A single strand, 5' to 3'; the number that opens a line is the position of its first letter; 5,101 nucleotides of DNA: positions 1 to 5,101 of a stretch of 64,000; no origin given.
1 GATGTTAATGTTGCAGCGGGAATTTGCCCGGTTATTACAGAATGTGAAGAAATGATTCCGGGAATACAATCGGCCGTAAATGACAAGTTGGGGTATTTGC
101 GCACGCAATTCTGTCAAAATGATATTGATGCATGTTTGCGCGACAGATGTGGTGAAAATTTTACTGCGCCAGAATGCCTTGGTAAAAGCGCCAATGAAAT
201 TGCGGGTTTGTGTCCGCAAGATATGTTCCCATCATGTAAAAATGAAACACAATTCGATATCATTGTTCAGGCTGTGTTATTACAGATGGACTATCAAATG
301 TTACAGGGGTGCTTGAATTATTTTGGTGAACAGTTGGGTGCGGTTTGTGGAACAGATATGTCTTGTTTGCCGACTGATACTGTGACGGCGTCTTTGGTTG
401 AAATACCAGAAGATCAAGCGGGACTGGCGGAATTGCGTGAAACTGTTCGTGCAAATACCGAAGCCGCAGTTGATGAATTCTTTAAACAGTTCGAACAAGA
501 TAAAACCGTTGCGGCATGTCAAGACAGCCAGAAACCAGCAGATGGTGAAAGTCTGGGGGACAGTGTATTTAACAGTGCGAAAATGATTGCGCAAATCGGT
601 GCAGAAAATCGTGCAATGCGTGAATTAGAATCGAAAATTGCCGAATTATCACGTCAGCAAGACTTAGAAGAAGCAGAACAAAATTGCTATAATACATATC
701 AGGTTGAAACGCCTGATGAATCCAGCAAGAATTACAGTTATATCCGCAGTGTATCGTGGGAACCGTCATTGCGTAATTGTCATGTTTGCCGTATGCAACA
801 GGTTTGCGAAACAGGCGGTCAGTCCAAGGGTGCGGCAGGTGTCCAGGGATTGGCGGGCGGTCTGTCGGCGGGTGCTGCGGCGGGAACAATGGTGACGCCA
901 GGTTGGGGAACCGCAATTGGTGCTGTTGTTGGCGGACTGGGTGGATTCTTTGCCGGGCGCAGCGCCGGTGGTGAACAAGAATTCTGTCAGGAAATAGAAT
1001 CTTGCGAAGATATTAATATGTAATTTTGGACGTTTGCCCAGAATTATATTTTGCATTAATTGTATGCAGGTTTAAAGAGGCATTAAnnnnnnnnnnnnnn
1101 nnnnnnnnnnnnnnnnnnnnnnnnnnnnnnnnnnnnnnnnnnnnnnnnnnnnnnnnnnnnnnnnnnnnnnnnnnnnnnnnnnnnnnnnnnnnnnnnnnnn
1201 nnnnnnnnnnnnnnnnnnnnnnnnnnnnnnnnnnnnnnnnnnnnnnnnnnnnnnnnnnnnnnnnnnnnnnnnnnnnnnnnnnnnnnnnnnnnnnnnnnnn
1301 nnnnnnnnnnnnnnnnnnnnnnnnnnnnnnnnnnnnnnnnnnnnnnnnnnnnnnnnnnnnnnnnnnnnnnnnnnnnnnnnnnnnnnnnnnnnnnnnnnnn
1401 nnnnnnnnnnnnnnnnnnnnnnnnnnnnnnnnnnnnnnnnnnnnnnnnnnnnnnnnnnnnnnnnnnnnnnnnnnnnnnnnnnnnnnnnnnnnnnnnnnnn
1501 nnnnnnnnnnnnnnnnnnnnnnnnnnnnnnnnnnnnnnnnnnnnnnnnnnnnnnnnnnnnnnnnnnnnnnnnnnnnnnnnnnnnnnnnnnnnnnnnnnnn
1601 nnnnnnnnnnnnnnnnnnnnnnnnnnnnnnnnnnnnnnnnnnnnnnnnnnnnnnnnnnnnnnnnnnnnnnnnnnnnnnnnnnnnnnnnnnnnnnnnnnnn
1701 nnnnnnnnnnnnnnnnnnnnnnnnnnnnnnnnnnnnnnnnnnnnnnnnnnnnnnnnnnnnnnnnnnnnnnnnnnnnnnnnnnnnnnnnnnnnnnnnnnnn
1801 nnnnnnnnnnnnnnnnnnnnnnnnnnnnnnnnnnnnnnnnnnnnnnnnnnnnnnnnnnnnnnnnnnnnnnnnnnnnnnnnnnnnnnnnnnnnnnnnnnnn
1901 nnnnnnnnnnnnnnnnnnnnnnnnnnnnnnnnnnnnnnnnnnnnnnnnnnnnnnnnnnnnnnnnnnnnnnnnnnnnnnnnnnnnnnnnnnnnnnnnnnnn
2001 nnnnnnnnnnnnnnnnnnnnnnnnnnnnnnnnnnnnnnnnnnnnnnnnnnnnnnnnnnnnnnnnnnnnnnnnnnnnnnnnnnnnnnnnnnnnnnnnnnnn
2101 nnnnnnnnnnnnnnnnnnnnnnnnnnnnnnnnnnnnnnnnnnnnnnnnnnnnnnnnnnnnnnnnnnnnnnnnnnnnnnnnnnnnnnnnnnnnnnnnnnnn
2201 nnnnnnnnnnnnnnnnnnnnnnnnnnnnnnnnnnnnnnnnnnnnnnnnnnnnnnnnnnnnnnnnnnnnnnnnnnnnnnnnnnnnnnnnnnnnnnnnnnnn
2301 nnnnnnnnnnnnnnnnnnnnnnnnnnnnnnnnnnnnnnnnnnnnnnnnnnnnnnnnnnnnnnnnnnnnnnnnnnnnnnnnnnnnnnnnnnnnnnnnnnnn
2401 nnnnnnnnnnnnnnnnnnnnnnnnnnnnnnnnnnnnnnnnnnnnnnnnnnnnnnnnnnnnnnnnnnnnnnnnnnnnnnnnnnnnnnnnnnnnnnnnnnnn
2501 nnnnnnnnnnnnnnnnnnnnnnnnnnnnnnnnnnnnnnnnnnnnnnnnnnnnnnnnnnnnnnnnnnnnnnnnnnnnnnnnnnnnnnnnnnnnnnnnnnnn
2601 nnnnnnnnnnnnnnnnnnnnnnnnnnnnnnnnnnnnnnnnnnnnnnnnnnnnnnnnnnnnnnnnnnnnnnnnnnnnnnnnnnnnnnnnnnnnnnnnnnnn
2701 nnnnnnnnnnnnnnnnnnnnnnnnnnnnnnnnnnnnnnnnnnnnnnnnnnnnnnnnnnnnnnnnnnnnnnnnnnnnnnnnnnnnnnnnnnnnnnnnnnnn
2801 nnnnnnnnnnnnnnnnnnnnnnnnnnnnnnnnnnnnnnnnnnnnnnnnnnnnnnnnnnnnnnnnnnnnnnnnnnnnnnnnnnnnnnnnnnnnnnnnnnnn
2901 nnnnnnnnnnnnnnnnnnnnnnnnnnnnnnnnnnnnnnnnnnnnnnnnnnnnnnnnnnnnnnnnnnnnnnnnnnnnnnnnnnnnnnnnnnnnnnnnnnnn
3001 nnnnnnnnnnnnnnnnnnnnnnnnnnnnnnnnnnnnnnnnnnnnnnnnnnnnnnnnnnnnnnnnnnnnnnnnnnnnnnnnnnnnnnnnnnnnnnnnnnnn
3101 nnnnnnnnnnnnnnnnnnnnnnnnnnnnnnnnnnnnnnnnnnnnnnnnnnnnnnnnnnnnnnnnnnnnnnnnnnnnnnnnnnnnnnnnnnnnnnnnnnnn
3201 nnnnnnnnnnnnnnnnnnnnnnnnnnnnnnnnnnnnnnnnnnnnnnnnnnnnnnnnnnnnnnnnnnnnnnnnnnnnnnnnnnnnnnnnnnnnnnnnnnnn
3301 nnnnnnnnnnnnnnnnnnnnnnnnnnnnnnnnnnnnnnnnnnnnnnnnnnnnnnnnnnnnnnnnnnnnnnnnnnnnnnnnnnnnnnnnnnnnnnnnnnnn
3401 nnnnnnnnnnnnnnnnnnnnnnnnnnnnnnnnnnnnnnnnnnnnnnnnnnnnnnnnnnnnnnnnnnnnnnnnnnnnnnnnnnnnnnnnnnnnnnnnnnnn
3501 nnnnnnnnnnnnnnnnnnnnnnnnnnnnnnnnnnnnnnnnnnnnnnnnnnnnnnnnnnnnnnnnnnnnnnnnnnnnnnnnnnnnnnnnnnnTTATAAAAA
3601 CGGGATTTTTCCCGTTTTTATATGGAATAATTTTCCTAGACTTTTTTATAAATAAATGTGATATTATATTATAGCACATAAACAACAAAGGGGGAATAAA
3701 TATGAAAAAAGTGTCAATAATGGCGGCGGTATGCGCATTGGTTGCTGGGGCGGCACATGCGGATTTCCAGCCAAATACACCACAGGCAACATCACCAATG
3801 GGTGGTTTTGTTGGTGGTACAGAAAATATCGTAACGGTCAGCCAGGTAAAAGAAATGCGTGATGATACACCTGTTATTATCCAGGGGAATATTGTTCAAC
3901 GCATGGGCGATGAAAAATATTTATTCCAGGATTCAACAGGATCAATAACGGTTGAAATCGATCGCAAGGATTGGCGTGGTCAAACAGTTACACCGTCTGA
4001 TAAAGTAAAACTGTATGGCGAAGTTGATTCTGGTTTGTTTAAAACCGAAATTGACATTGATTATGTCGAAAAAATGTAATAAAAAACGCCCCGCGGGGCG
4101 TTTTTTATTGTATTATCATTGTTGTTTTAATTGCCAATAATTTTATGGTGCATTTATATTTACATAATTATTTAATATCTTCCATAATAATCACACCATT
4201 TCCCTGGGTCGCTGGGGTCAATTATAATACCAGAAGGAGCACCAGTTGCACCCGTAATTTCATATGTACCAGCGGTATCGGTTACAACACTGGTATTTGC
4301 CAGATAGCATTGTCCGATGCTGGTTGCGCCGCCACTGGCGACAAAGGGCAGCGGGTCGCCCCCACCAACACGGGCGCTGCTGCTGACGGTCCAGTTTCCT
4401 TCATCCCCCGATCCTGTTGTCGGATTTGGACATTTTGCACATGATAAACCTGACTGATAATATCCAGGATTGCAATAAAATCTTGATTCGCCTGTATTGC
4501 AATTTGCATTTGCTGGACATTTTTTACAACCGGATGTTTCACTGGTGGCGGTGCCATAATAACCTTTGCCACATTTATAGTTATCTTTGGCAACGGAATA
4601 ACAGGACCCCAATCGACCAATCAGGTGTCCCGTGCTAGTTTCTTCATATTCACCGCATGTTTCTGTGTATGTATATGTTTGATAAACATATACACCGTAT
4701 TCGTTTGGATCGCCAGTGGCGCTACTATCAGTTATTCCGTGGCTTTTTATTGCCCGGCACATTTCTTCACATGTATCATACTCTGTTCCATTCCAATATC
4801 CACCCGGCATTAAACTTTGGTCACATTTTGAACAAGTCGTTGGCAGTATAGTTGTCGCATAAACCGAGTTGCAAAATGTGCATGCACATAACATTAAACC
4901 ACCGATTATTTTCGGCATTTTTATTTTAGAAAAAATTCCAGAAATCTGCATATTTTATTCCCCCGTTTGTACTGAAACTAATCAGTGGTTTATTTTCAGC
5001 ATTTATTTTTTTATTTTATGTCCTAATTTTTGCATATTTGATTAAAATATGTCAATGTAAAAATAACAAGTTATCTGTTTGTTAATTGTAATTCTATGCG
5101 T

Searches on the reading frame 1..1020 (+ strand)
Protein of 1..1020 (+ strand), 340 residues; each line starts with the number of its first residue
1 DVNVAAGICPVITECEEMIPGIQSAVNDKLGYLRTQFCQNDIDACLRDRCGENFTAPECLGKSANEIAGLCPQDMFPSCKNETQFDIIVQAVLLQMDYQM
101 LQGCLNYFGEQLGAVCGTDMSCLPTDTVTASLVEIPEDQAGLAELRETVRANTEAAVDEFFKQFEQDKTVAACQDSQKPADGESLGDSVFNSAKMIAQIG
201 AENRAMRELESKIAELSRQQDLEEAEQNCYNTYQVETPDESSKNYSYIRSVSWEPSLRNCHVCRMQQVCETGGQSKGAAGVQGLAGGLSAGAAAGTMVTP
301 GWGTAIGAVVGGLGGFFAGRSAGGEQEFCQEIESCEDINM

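Call 4: search_protein_families(library=pfam, proteins=[window:1-1020:+], max_evalue=1)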
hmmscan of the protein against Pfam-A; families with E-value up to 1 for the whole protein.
window:1-1020:+ (340 aa): 6 families
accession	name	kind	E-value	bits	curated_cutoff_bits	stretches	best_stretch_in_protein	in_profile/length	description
PF13488.11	Gly-zipper_Omp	-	0.0048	17.2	25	1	283-322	2-42/46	Glycine zipper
PF07743.18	HSCB_C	-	0.0094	16.7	22.1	0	191-229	21-60/74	HSCB C-terminal oligomerisation domain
PF10439.15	Bacteriocin_IIc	-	0.074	13.5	27.1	1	272-315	17-56/59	Bacteriocin class II with double-glycine leader peptide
PF22242.1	6PGD_like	-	0.12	13.3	27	1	145-223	17-92/98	6-phosphogluconate dehydrogenase C-terminal domain-like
PF20721.2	C19orf12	-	0.26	11.5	30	1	272-318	31-79/163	C19orf12-like protein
PF13441.11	Gly-zipper_YMGG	-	0.33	11.1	28.9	1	280-320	3-44/45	YMGG-like Gly-zipper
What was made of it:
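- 814..972 (+): ORF1 glycine-zipper hydrophobic hairpin (aa 272-324), inserted in the loop between the box strand and the tail strand. Pfam Gly-zipper_Omp gives E 0.005, below the cut-off (call 4).
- On Glycine-zipper outer-membrane lipoproteins (PF13488 and relatives): PF13488 scores 17.2 bits against a cut-off of 25, and PF13441 scores 11.1 against 28.9 (call 4).
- Checked: The stretch at 814-972 is real, with a weak Pfam Gly-zipper_Omp match (E 0.005, below the cut-off) (call 4).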

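Call 5: search_protein_families(library=ncbifam, proteins=[window:1-1020:+], max_evalue=1)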
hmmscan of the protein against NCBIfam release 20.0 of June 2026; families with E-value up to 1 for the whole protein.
window:1-1020:+ (340 aa): 2 families
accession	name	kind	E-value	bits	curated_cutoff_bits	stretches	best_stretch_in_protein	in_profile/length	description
NF008437.0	PRK11280.1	equivalog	0.18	11.6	99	1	276-322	66-112/179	hypothetical protein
NF053611.1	YiaD_Gzip_OmpA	equivalog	0.8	9.4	175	0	267-322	11-71/206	YiaD family glycine zipper/OmpA-like lipoprotein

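Call 64: find_homologous_proteins(query=window:1-1020:+)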
Query window:1-1020:+ (340 aa): 63 proteins with E <= 0.001 among 6288 candidates.
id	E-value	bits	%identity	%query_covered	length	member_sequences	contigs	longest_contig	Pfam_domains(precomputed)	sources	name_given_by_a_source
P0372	1.4e-184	631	80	100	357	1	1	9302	-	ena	-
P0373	3.2e-178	610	77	100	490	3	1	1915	-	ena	-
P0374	2.3e-177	608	77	100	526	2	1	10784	-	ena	-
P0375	4.9e-174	597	75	100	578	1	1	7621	-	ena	-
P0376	7.3e-174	596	75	100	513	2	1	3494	-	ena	-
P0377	1.2e-172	592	75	100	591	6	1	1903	-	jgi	jgi:hypothetical protein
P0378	6.3e-168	577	73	100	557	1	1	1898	-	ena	-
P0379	7.3e-167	573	71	100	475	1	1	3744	-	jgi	jgi:hypothetical protein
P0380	2.1e-164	565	71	100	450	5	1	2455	-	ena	-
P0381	3.9e-156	538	67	100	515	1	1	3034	-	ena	-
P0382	2.0e-155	535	74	91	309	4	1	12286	-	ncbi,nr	ncbi:MAG: hypothetical protein Q4C08_01015, partial [Pseudomonadota bacterium]|nr:hypothetical prote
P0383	9.3e-146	504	66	100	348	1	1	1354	-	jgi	jgi:hypothetical protein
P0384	5.4e-142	491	89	73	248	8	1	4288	-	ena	-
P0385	1.1e-140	487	62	100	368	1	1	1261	-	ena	-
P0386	3.1e-140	486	60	100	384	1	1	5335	-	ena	-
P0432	1.6e-5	43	75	2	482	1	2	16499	PF13488.12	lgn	-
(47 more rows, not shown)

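Call 70: predict_structure(alignment_id=A4)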
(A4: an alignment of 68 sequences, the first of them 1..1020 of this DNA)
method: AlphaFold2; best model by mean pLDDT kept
length: 340 residues; sequences in the alignment: 68
mean_pLDDT: 72.8   pTM: 0.57
mean pLDDT of the five models: 72.8, 68.0, 65.4, 64.3, 62.9
residues with pLDDT >= 90: 74; 70-90: 165; 50-70: 44; < 50: 57
segments of 3 or more residues with pLDDT < 50: 1-3, 272-324
pLDDT, mean of each block of 10 residues (from residue 1): 52 71 75 82 87 75 75 87 78 70 73 82 93 91 93 94 78 60 62 81 90 90 90 84 80 92 84 45 29 29 31 26 55 88
secondary structure, 60 per line:
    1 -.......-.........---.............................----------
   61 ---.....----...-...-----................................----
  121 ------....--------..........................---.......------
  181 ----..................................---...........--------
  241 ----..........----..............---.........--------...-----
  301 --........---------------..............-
elements in order: H2-8 H10-18 H22-50 H64-68 H85-116 H127-130 H139-164 H168-174 H185-218 H222-232 E245-254 E259-272 H276-284 H303-310 E326-339
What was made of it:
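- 733..816 (+): ORF1 beta strands 1-2 of the C-terminal module, including the CHVC box (C260 at 778-780, C263, C269). AF2 places strands at aa 245-254 and 259-272 (call 70).
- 814..972 (+): AF2 pLDDT is below 50 (call 70).
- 976..1020 (+): ORF1 last strand, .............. (C328, C335), ending in the hexapeptide at 1003-1020. The stop is at 1021-1023. AF2 places a strand at aa 326-339 with pLDDT about 88 (call 70).
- The ORF1 model pairs strand 259-272 (the box) with strand 326-339 (the tail), and the glycine zipper lies between them (call 70).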

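Call 74: fold_search(model_id=the predicted structure, library=pdb)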
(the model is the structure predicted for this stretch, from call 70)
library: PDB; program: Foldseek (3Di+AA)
matches with E <= 10: 36; with E <= 0.001: 0
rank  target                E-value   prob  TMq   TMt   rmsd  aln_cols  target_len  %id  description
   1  5b16_A                2.0e+00  0.02  0.08  0.04  19.7       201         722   13  X-ray structure of DROSHA in complex with the C-terminal tail of DGCR8. (released 2016-02-03)
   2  9lwa_B                3.0e+00  0.08  0.09  0.17  11.4        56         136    9  Bacteriophage Mycofy1 distal head-to-tail interface (C6 symmetry) (released 2025-04-16)
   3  2z0o                  3.8e+00  0.04  0.10  0.10  33.8       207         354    9  Crystal structure of APPL1-BAR-PH domain (released 2008-05-13)
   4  9pxf_A                5.1e+00  0.06  0.08  0.07  28.9        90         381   13  Ammonia monooxygenase in native membranes from N. briensis (released 2026-01-28)
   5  8je2_A                5.1e+00  0.04  0.18  0.15  19.3       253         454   12  Cryo-EM structure of neddylated Cul2-Rbx1-EloBC-FEM1B complexed with FNIP1-FLCN (released 2024-02-28)
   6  9xzk_C                5.1e+00  0.04  0.15  0.12  18.3       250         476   10  Cryo-EM structure of F-box helicase 1 (FBH1) bound to an SCF ubiquitin ligase complex and a 3-way DNA fork (head struc (released 2026-01-28)
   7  7ajl_BBB              5.1e+00  0.02  0.13  0.15  19.6       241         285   12  Cyrstal structure of CYRI-B/Fam49B (released 2020-11-18)
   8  5f0k_A                5.7e+00  0.02  0.12  0.10  22.5       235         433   13  Structure of VPS35 N terminal region (released 2016-12-07)
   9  5sv0_J                5.7e+00  0.02  0.10  0.14  31.1       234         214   11  Structure of the ExbB/ExbD complex from E. coli at pH 7.0 (released 2016-09-28)
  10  9gvk_C                6.0e+00  0.02  0.10  0.09  15.6       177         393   10  Cryo-EM structure of endogenous ATP-bound LolCDE with LolD-E171Q mutations in nanodiscs (released 2025-01-08)
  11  7dda                  6.6e+00  0.11  0.08  0.20  11.5        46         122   11  Envelope protein VP37 a crystal structure from White Spot Syndrome Virus (released 2021-06-23)
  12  3kbu_B                6.6e+00  0.02  0.12  0.12  22.3       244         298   12  Crystal structure of the ankyrin binding domain of human erythroid beta spectrin (repeats 13-15) in complex with the s (released 2010-02-02)
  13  8ii8                  6.9e+00  0.03  0.14  0.19  12.8       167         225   14  X-ray crystal structure of pink-colored protein from Pleurotus salmoneostramineus in complex with natural chromophore (released 2024-08-14)
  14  6ey0_B                6.9e+00  0.02  0.12  0.21  20.2       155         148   12  N-terminal part (residues 30-212) of PorM with the llama nanobody nb01 (released 2018-02-07)
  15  5sv0_A                6.9e+00  0.02  0.11  0.15  29.8       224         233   10  Structure of the ExbB/ExbD complex from E. coli at pH 7.0 (released 2016-09-28)
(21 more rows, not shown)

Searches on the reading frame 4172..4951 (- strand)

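Call 4: search_protein_families(library=pfam, proteins=[window:4172-4951:-], max_evalue=1)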
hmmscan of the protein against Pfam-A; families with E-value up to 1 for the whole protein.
window:4172-4951:- (259 aa): 2 families
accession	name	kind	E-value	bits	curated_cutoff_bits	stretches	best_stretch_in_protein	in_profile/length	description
PF15913.10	Furin-like_2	-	0.019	15.6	28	1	125-178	37-93/102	Furin-like repeat, cysteine-rich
PF12946.13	EGF_MSP1_1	-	0.12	12.8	27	1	143-171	5-36/37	MSP1 EGF domain 1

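Call 5: search_protein_families(library=ncbifam, proteins=[window:4172-4951:-], max_evalue=1)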
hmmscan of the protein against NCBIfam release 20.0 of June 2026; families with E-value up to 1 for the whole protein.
window:4172-4951:- (259 aa): 0 families
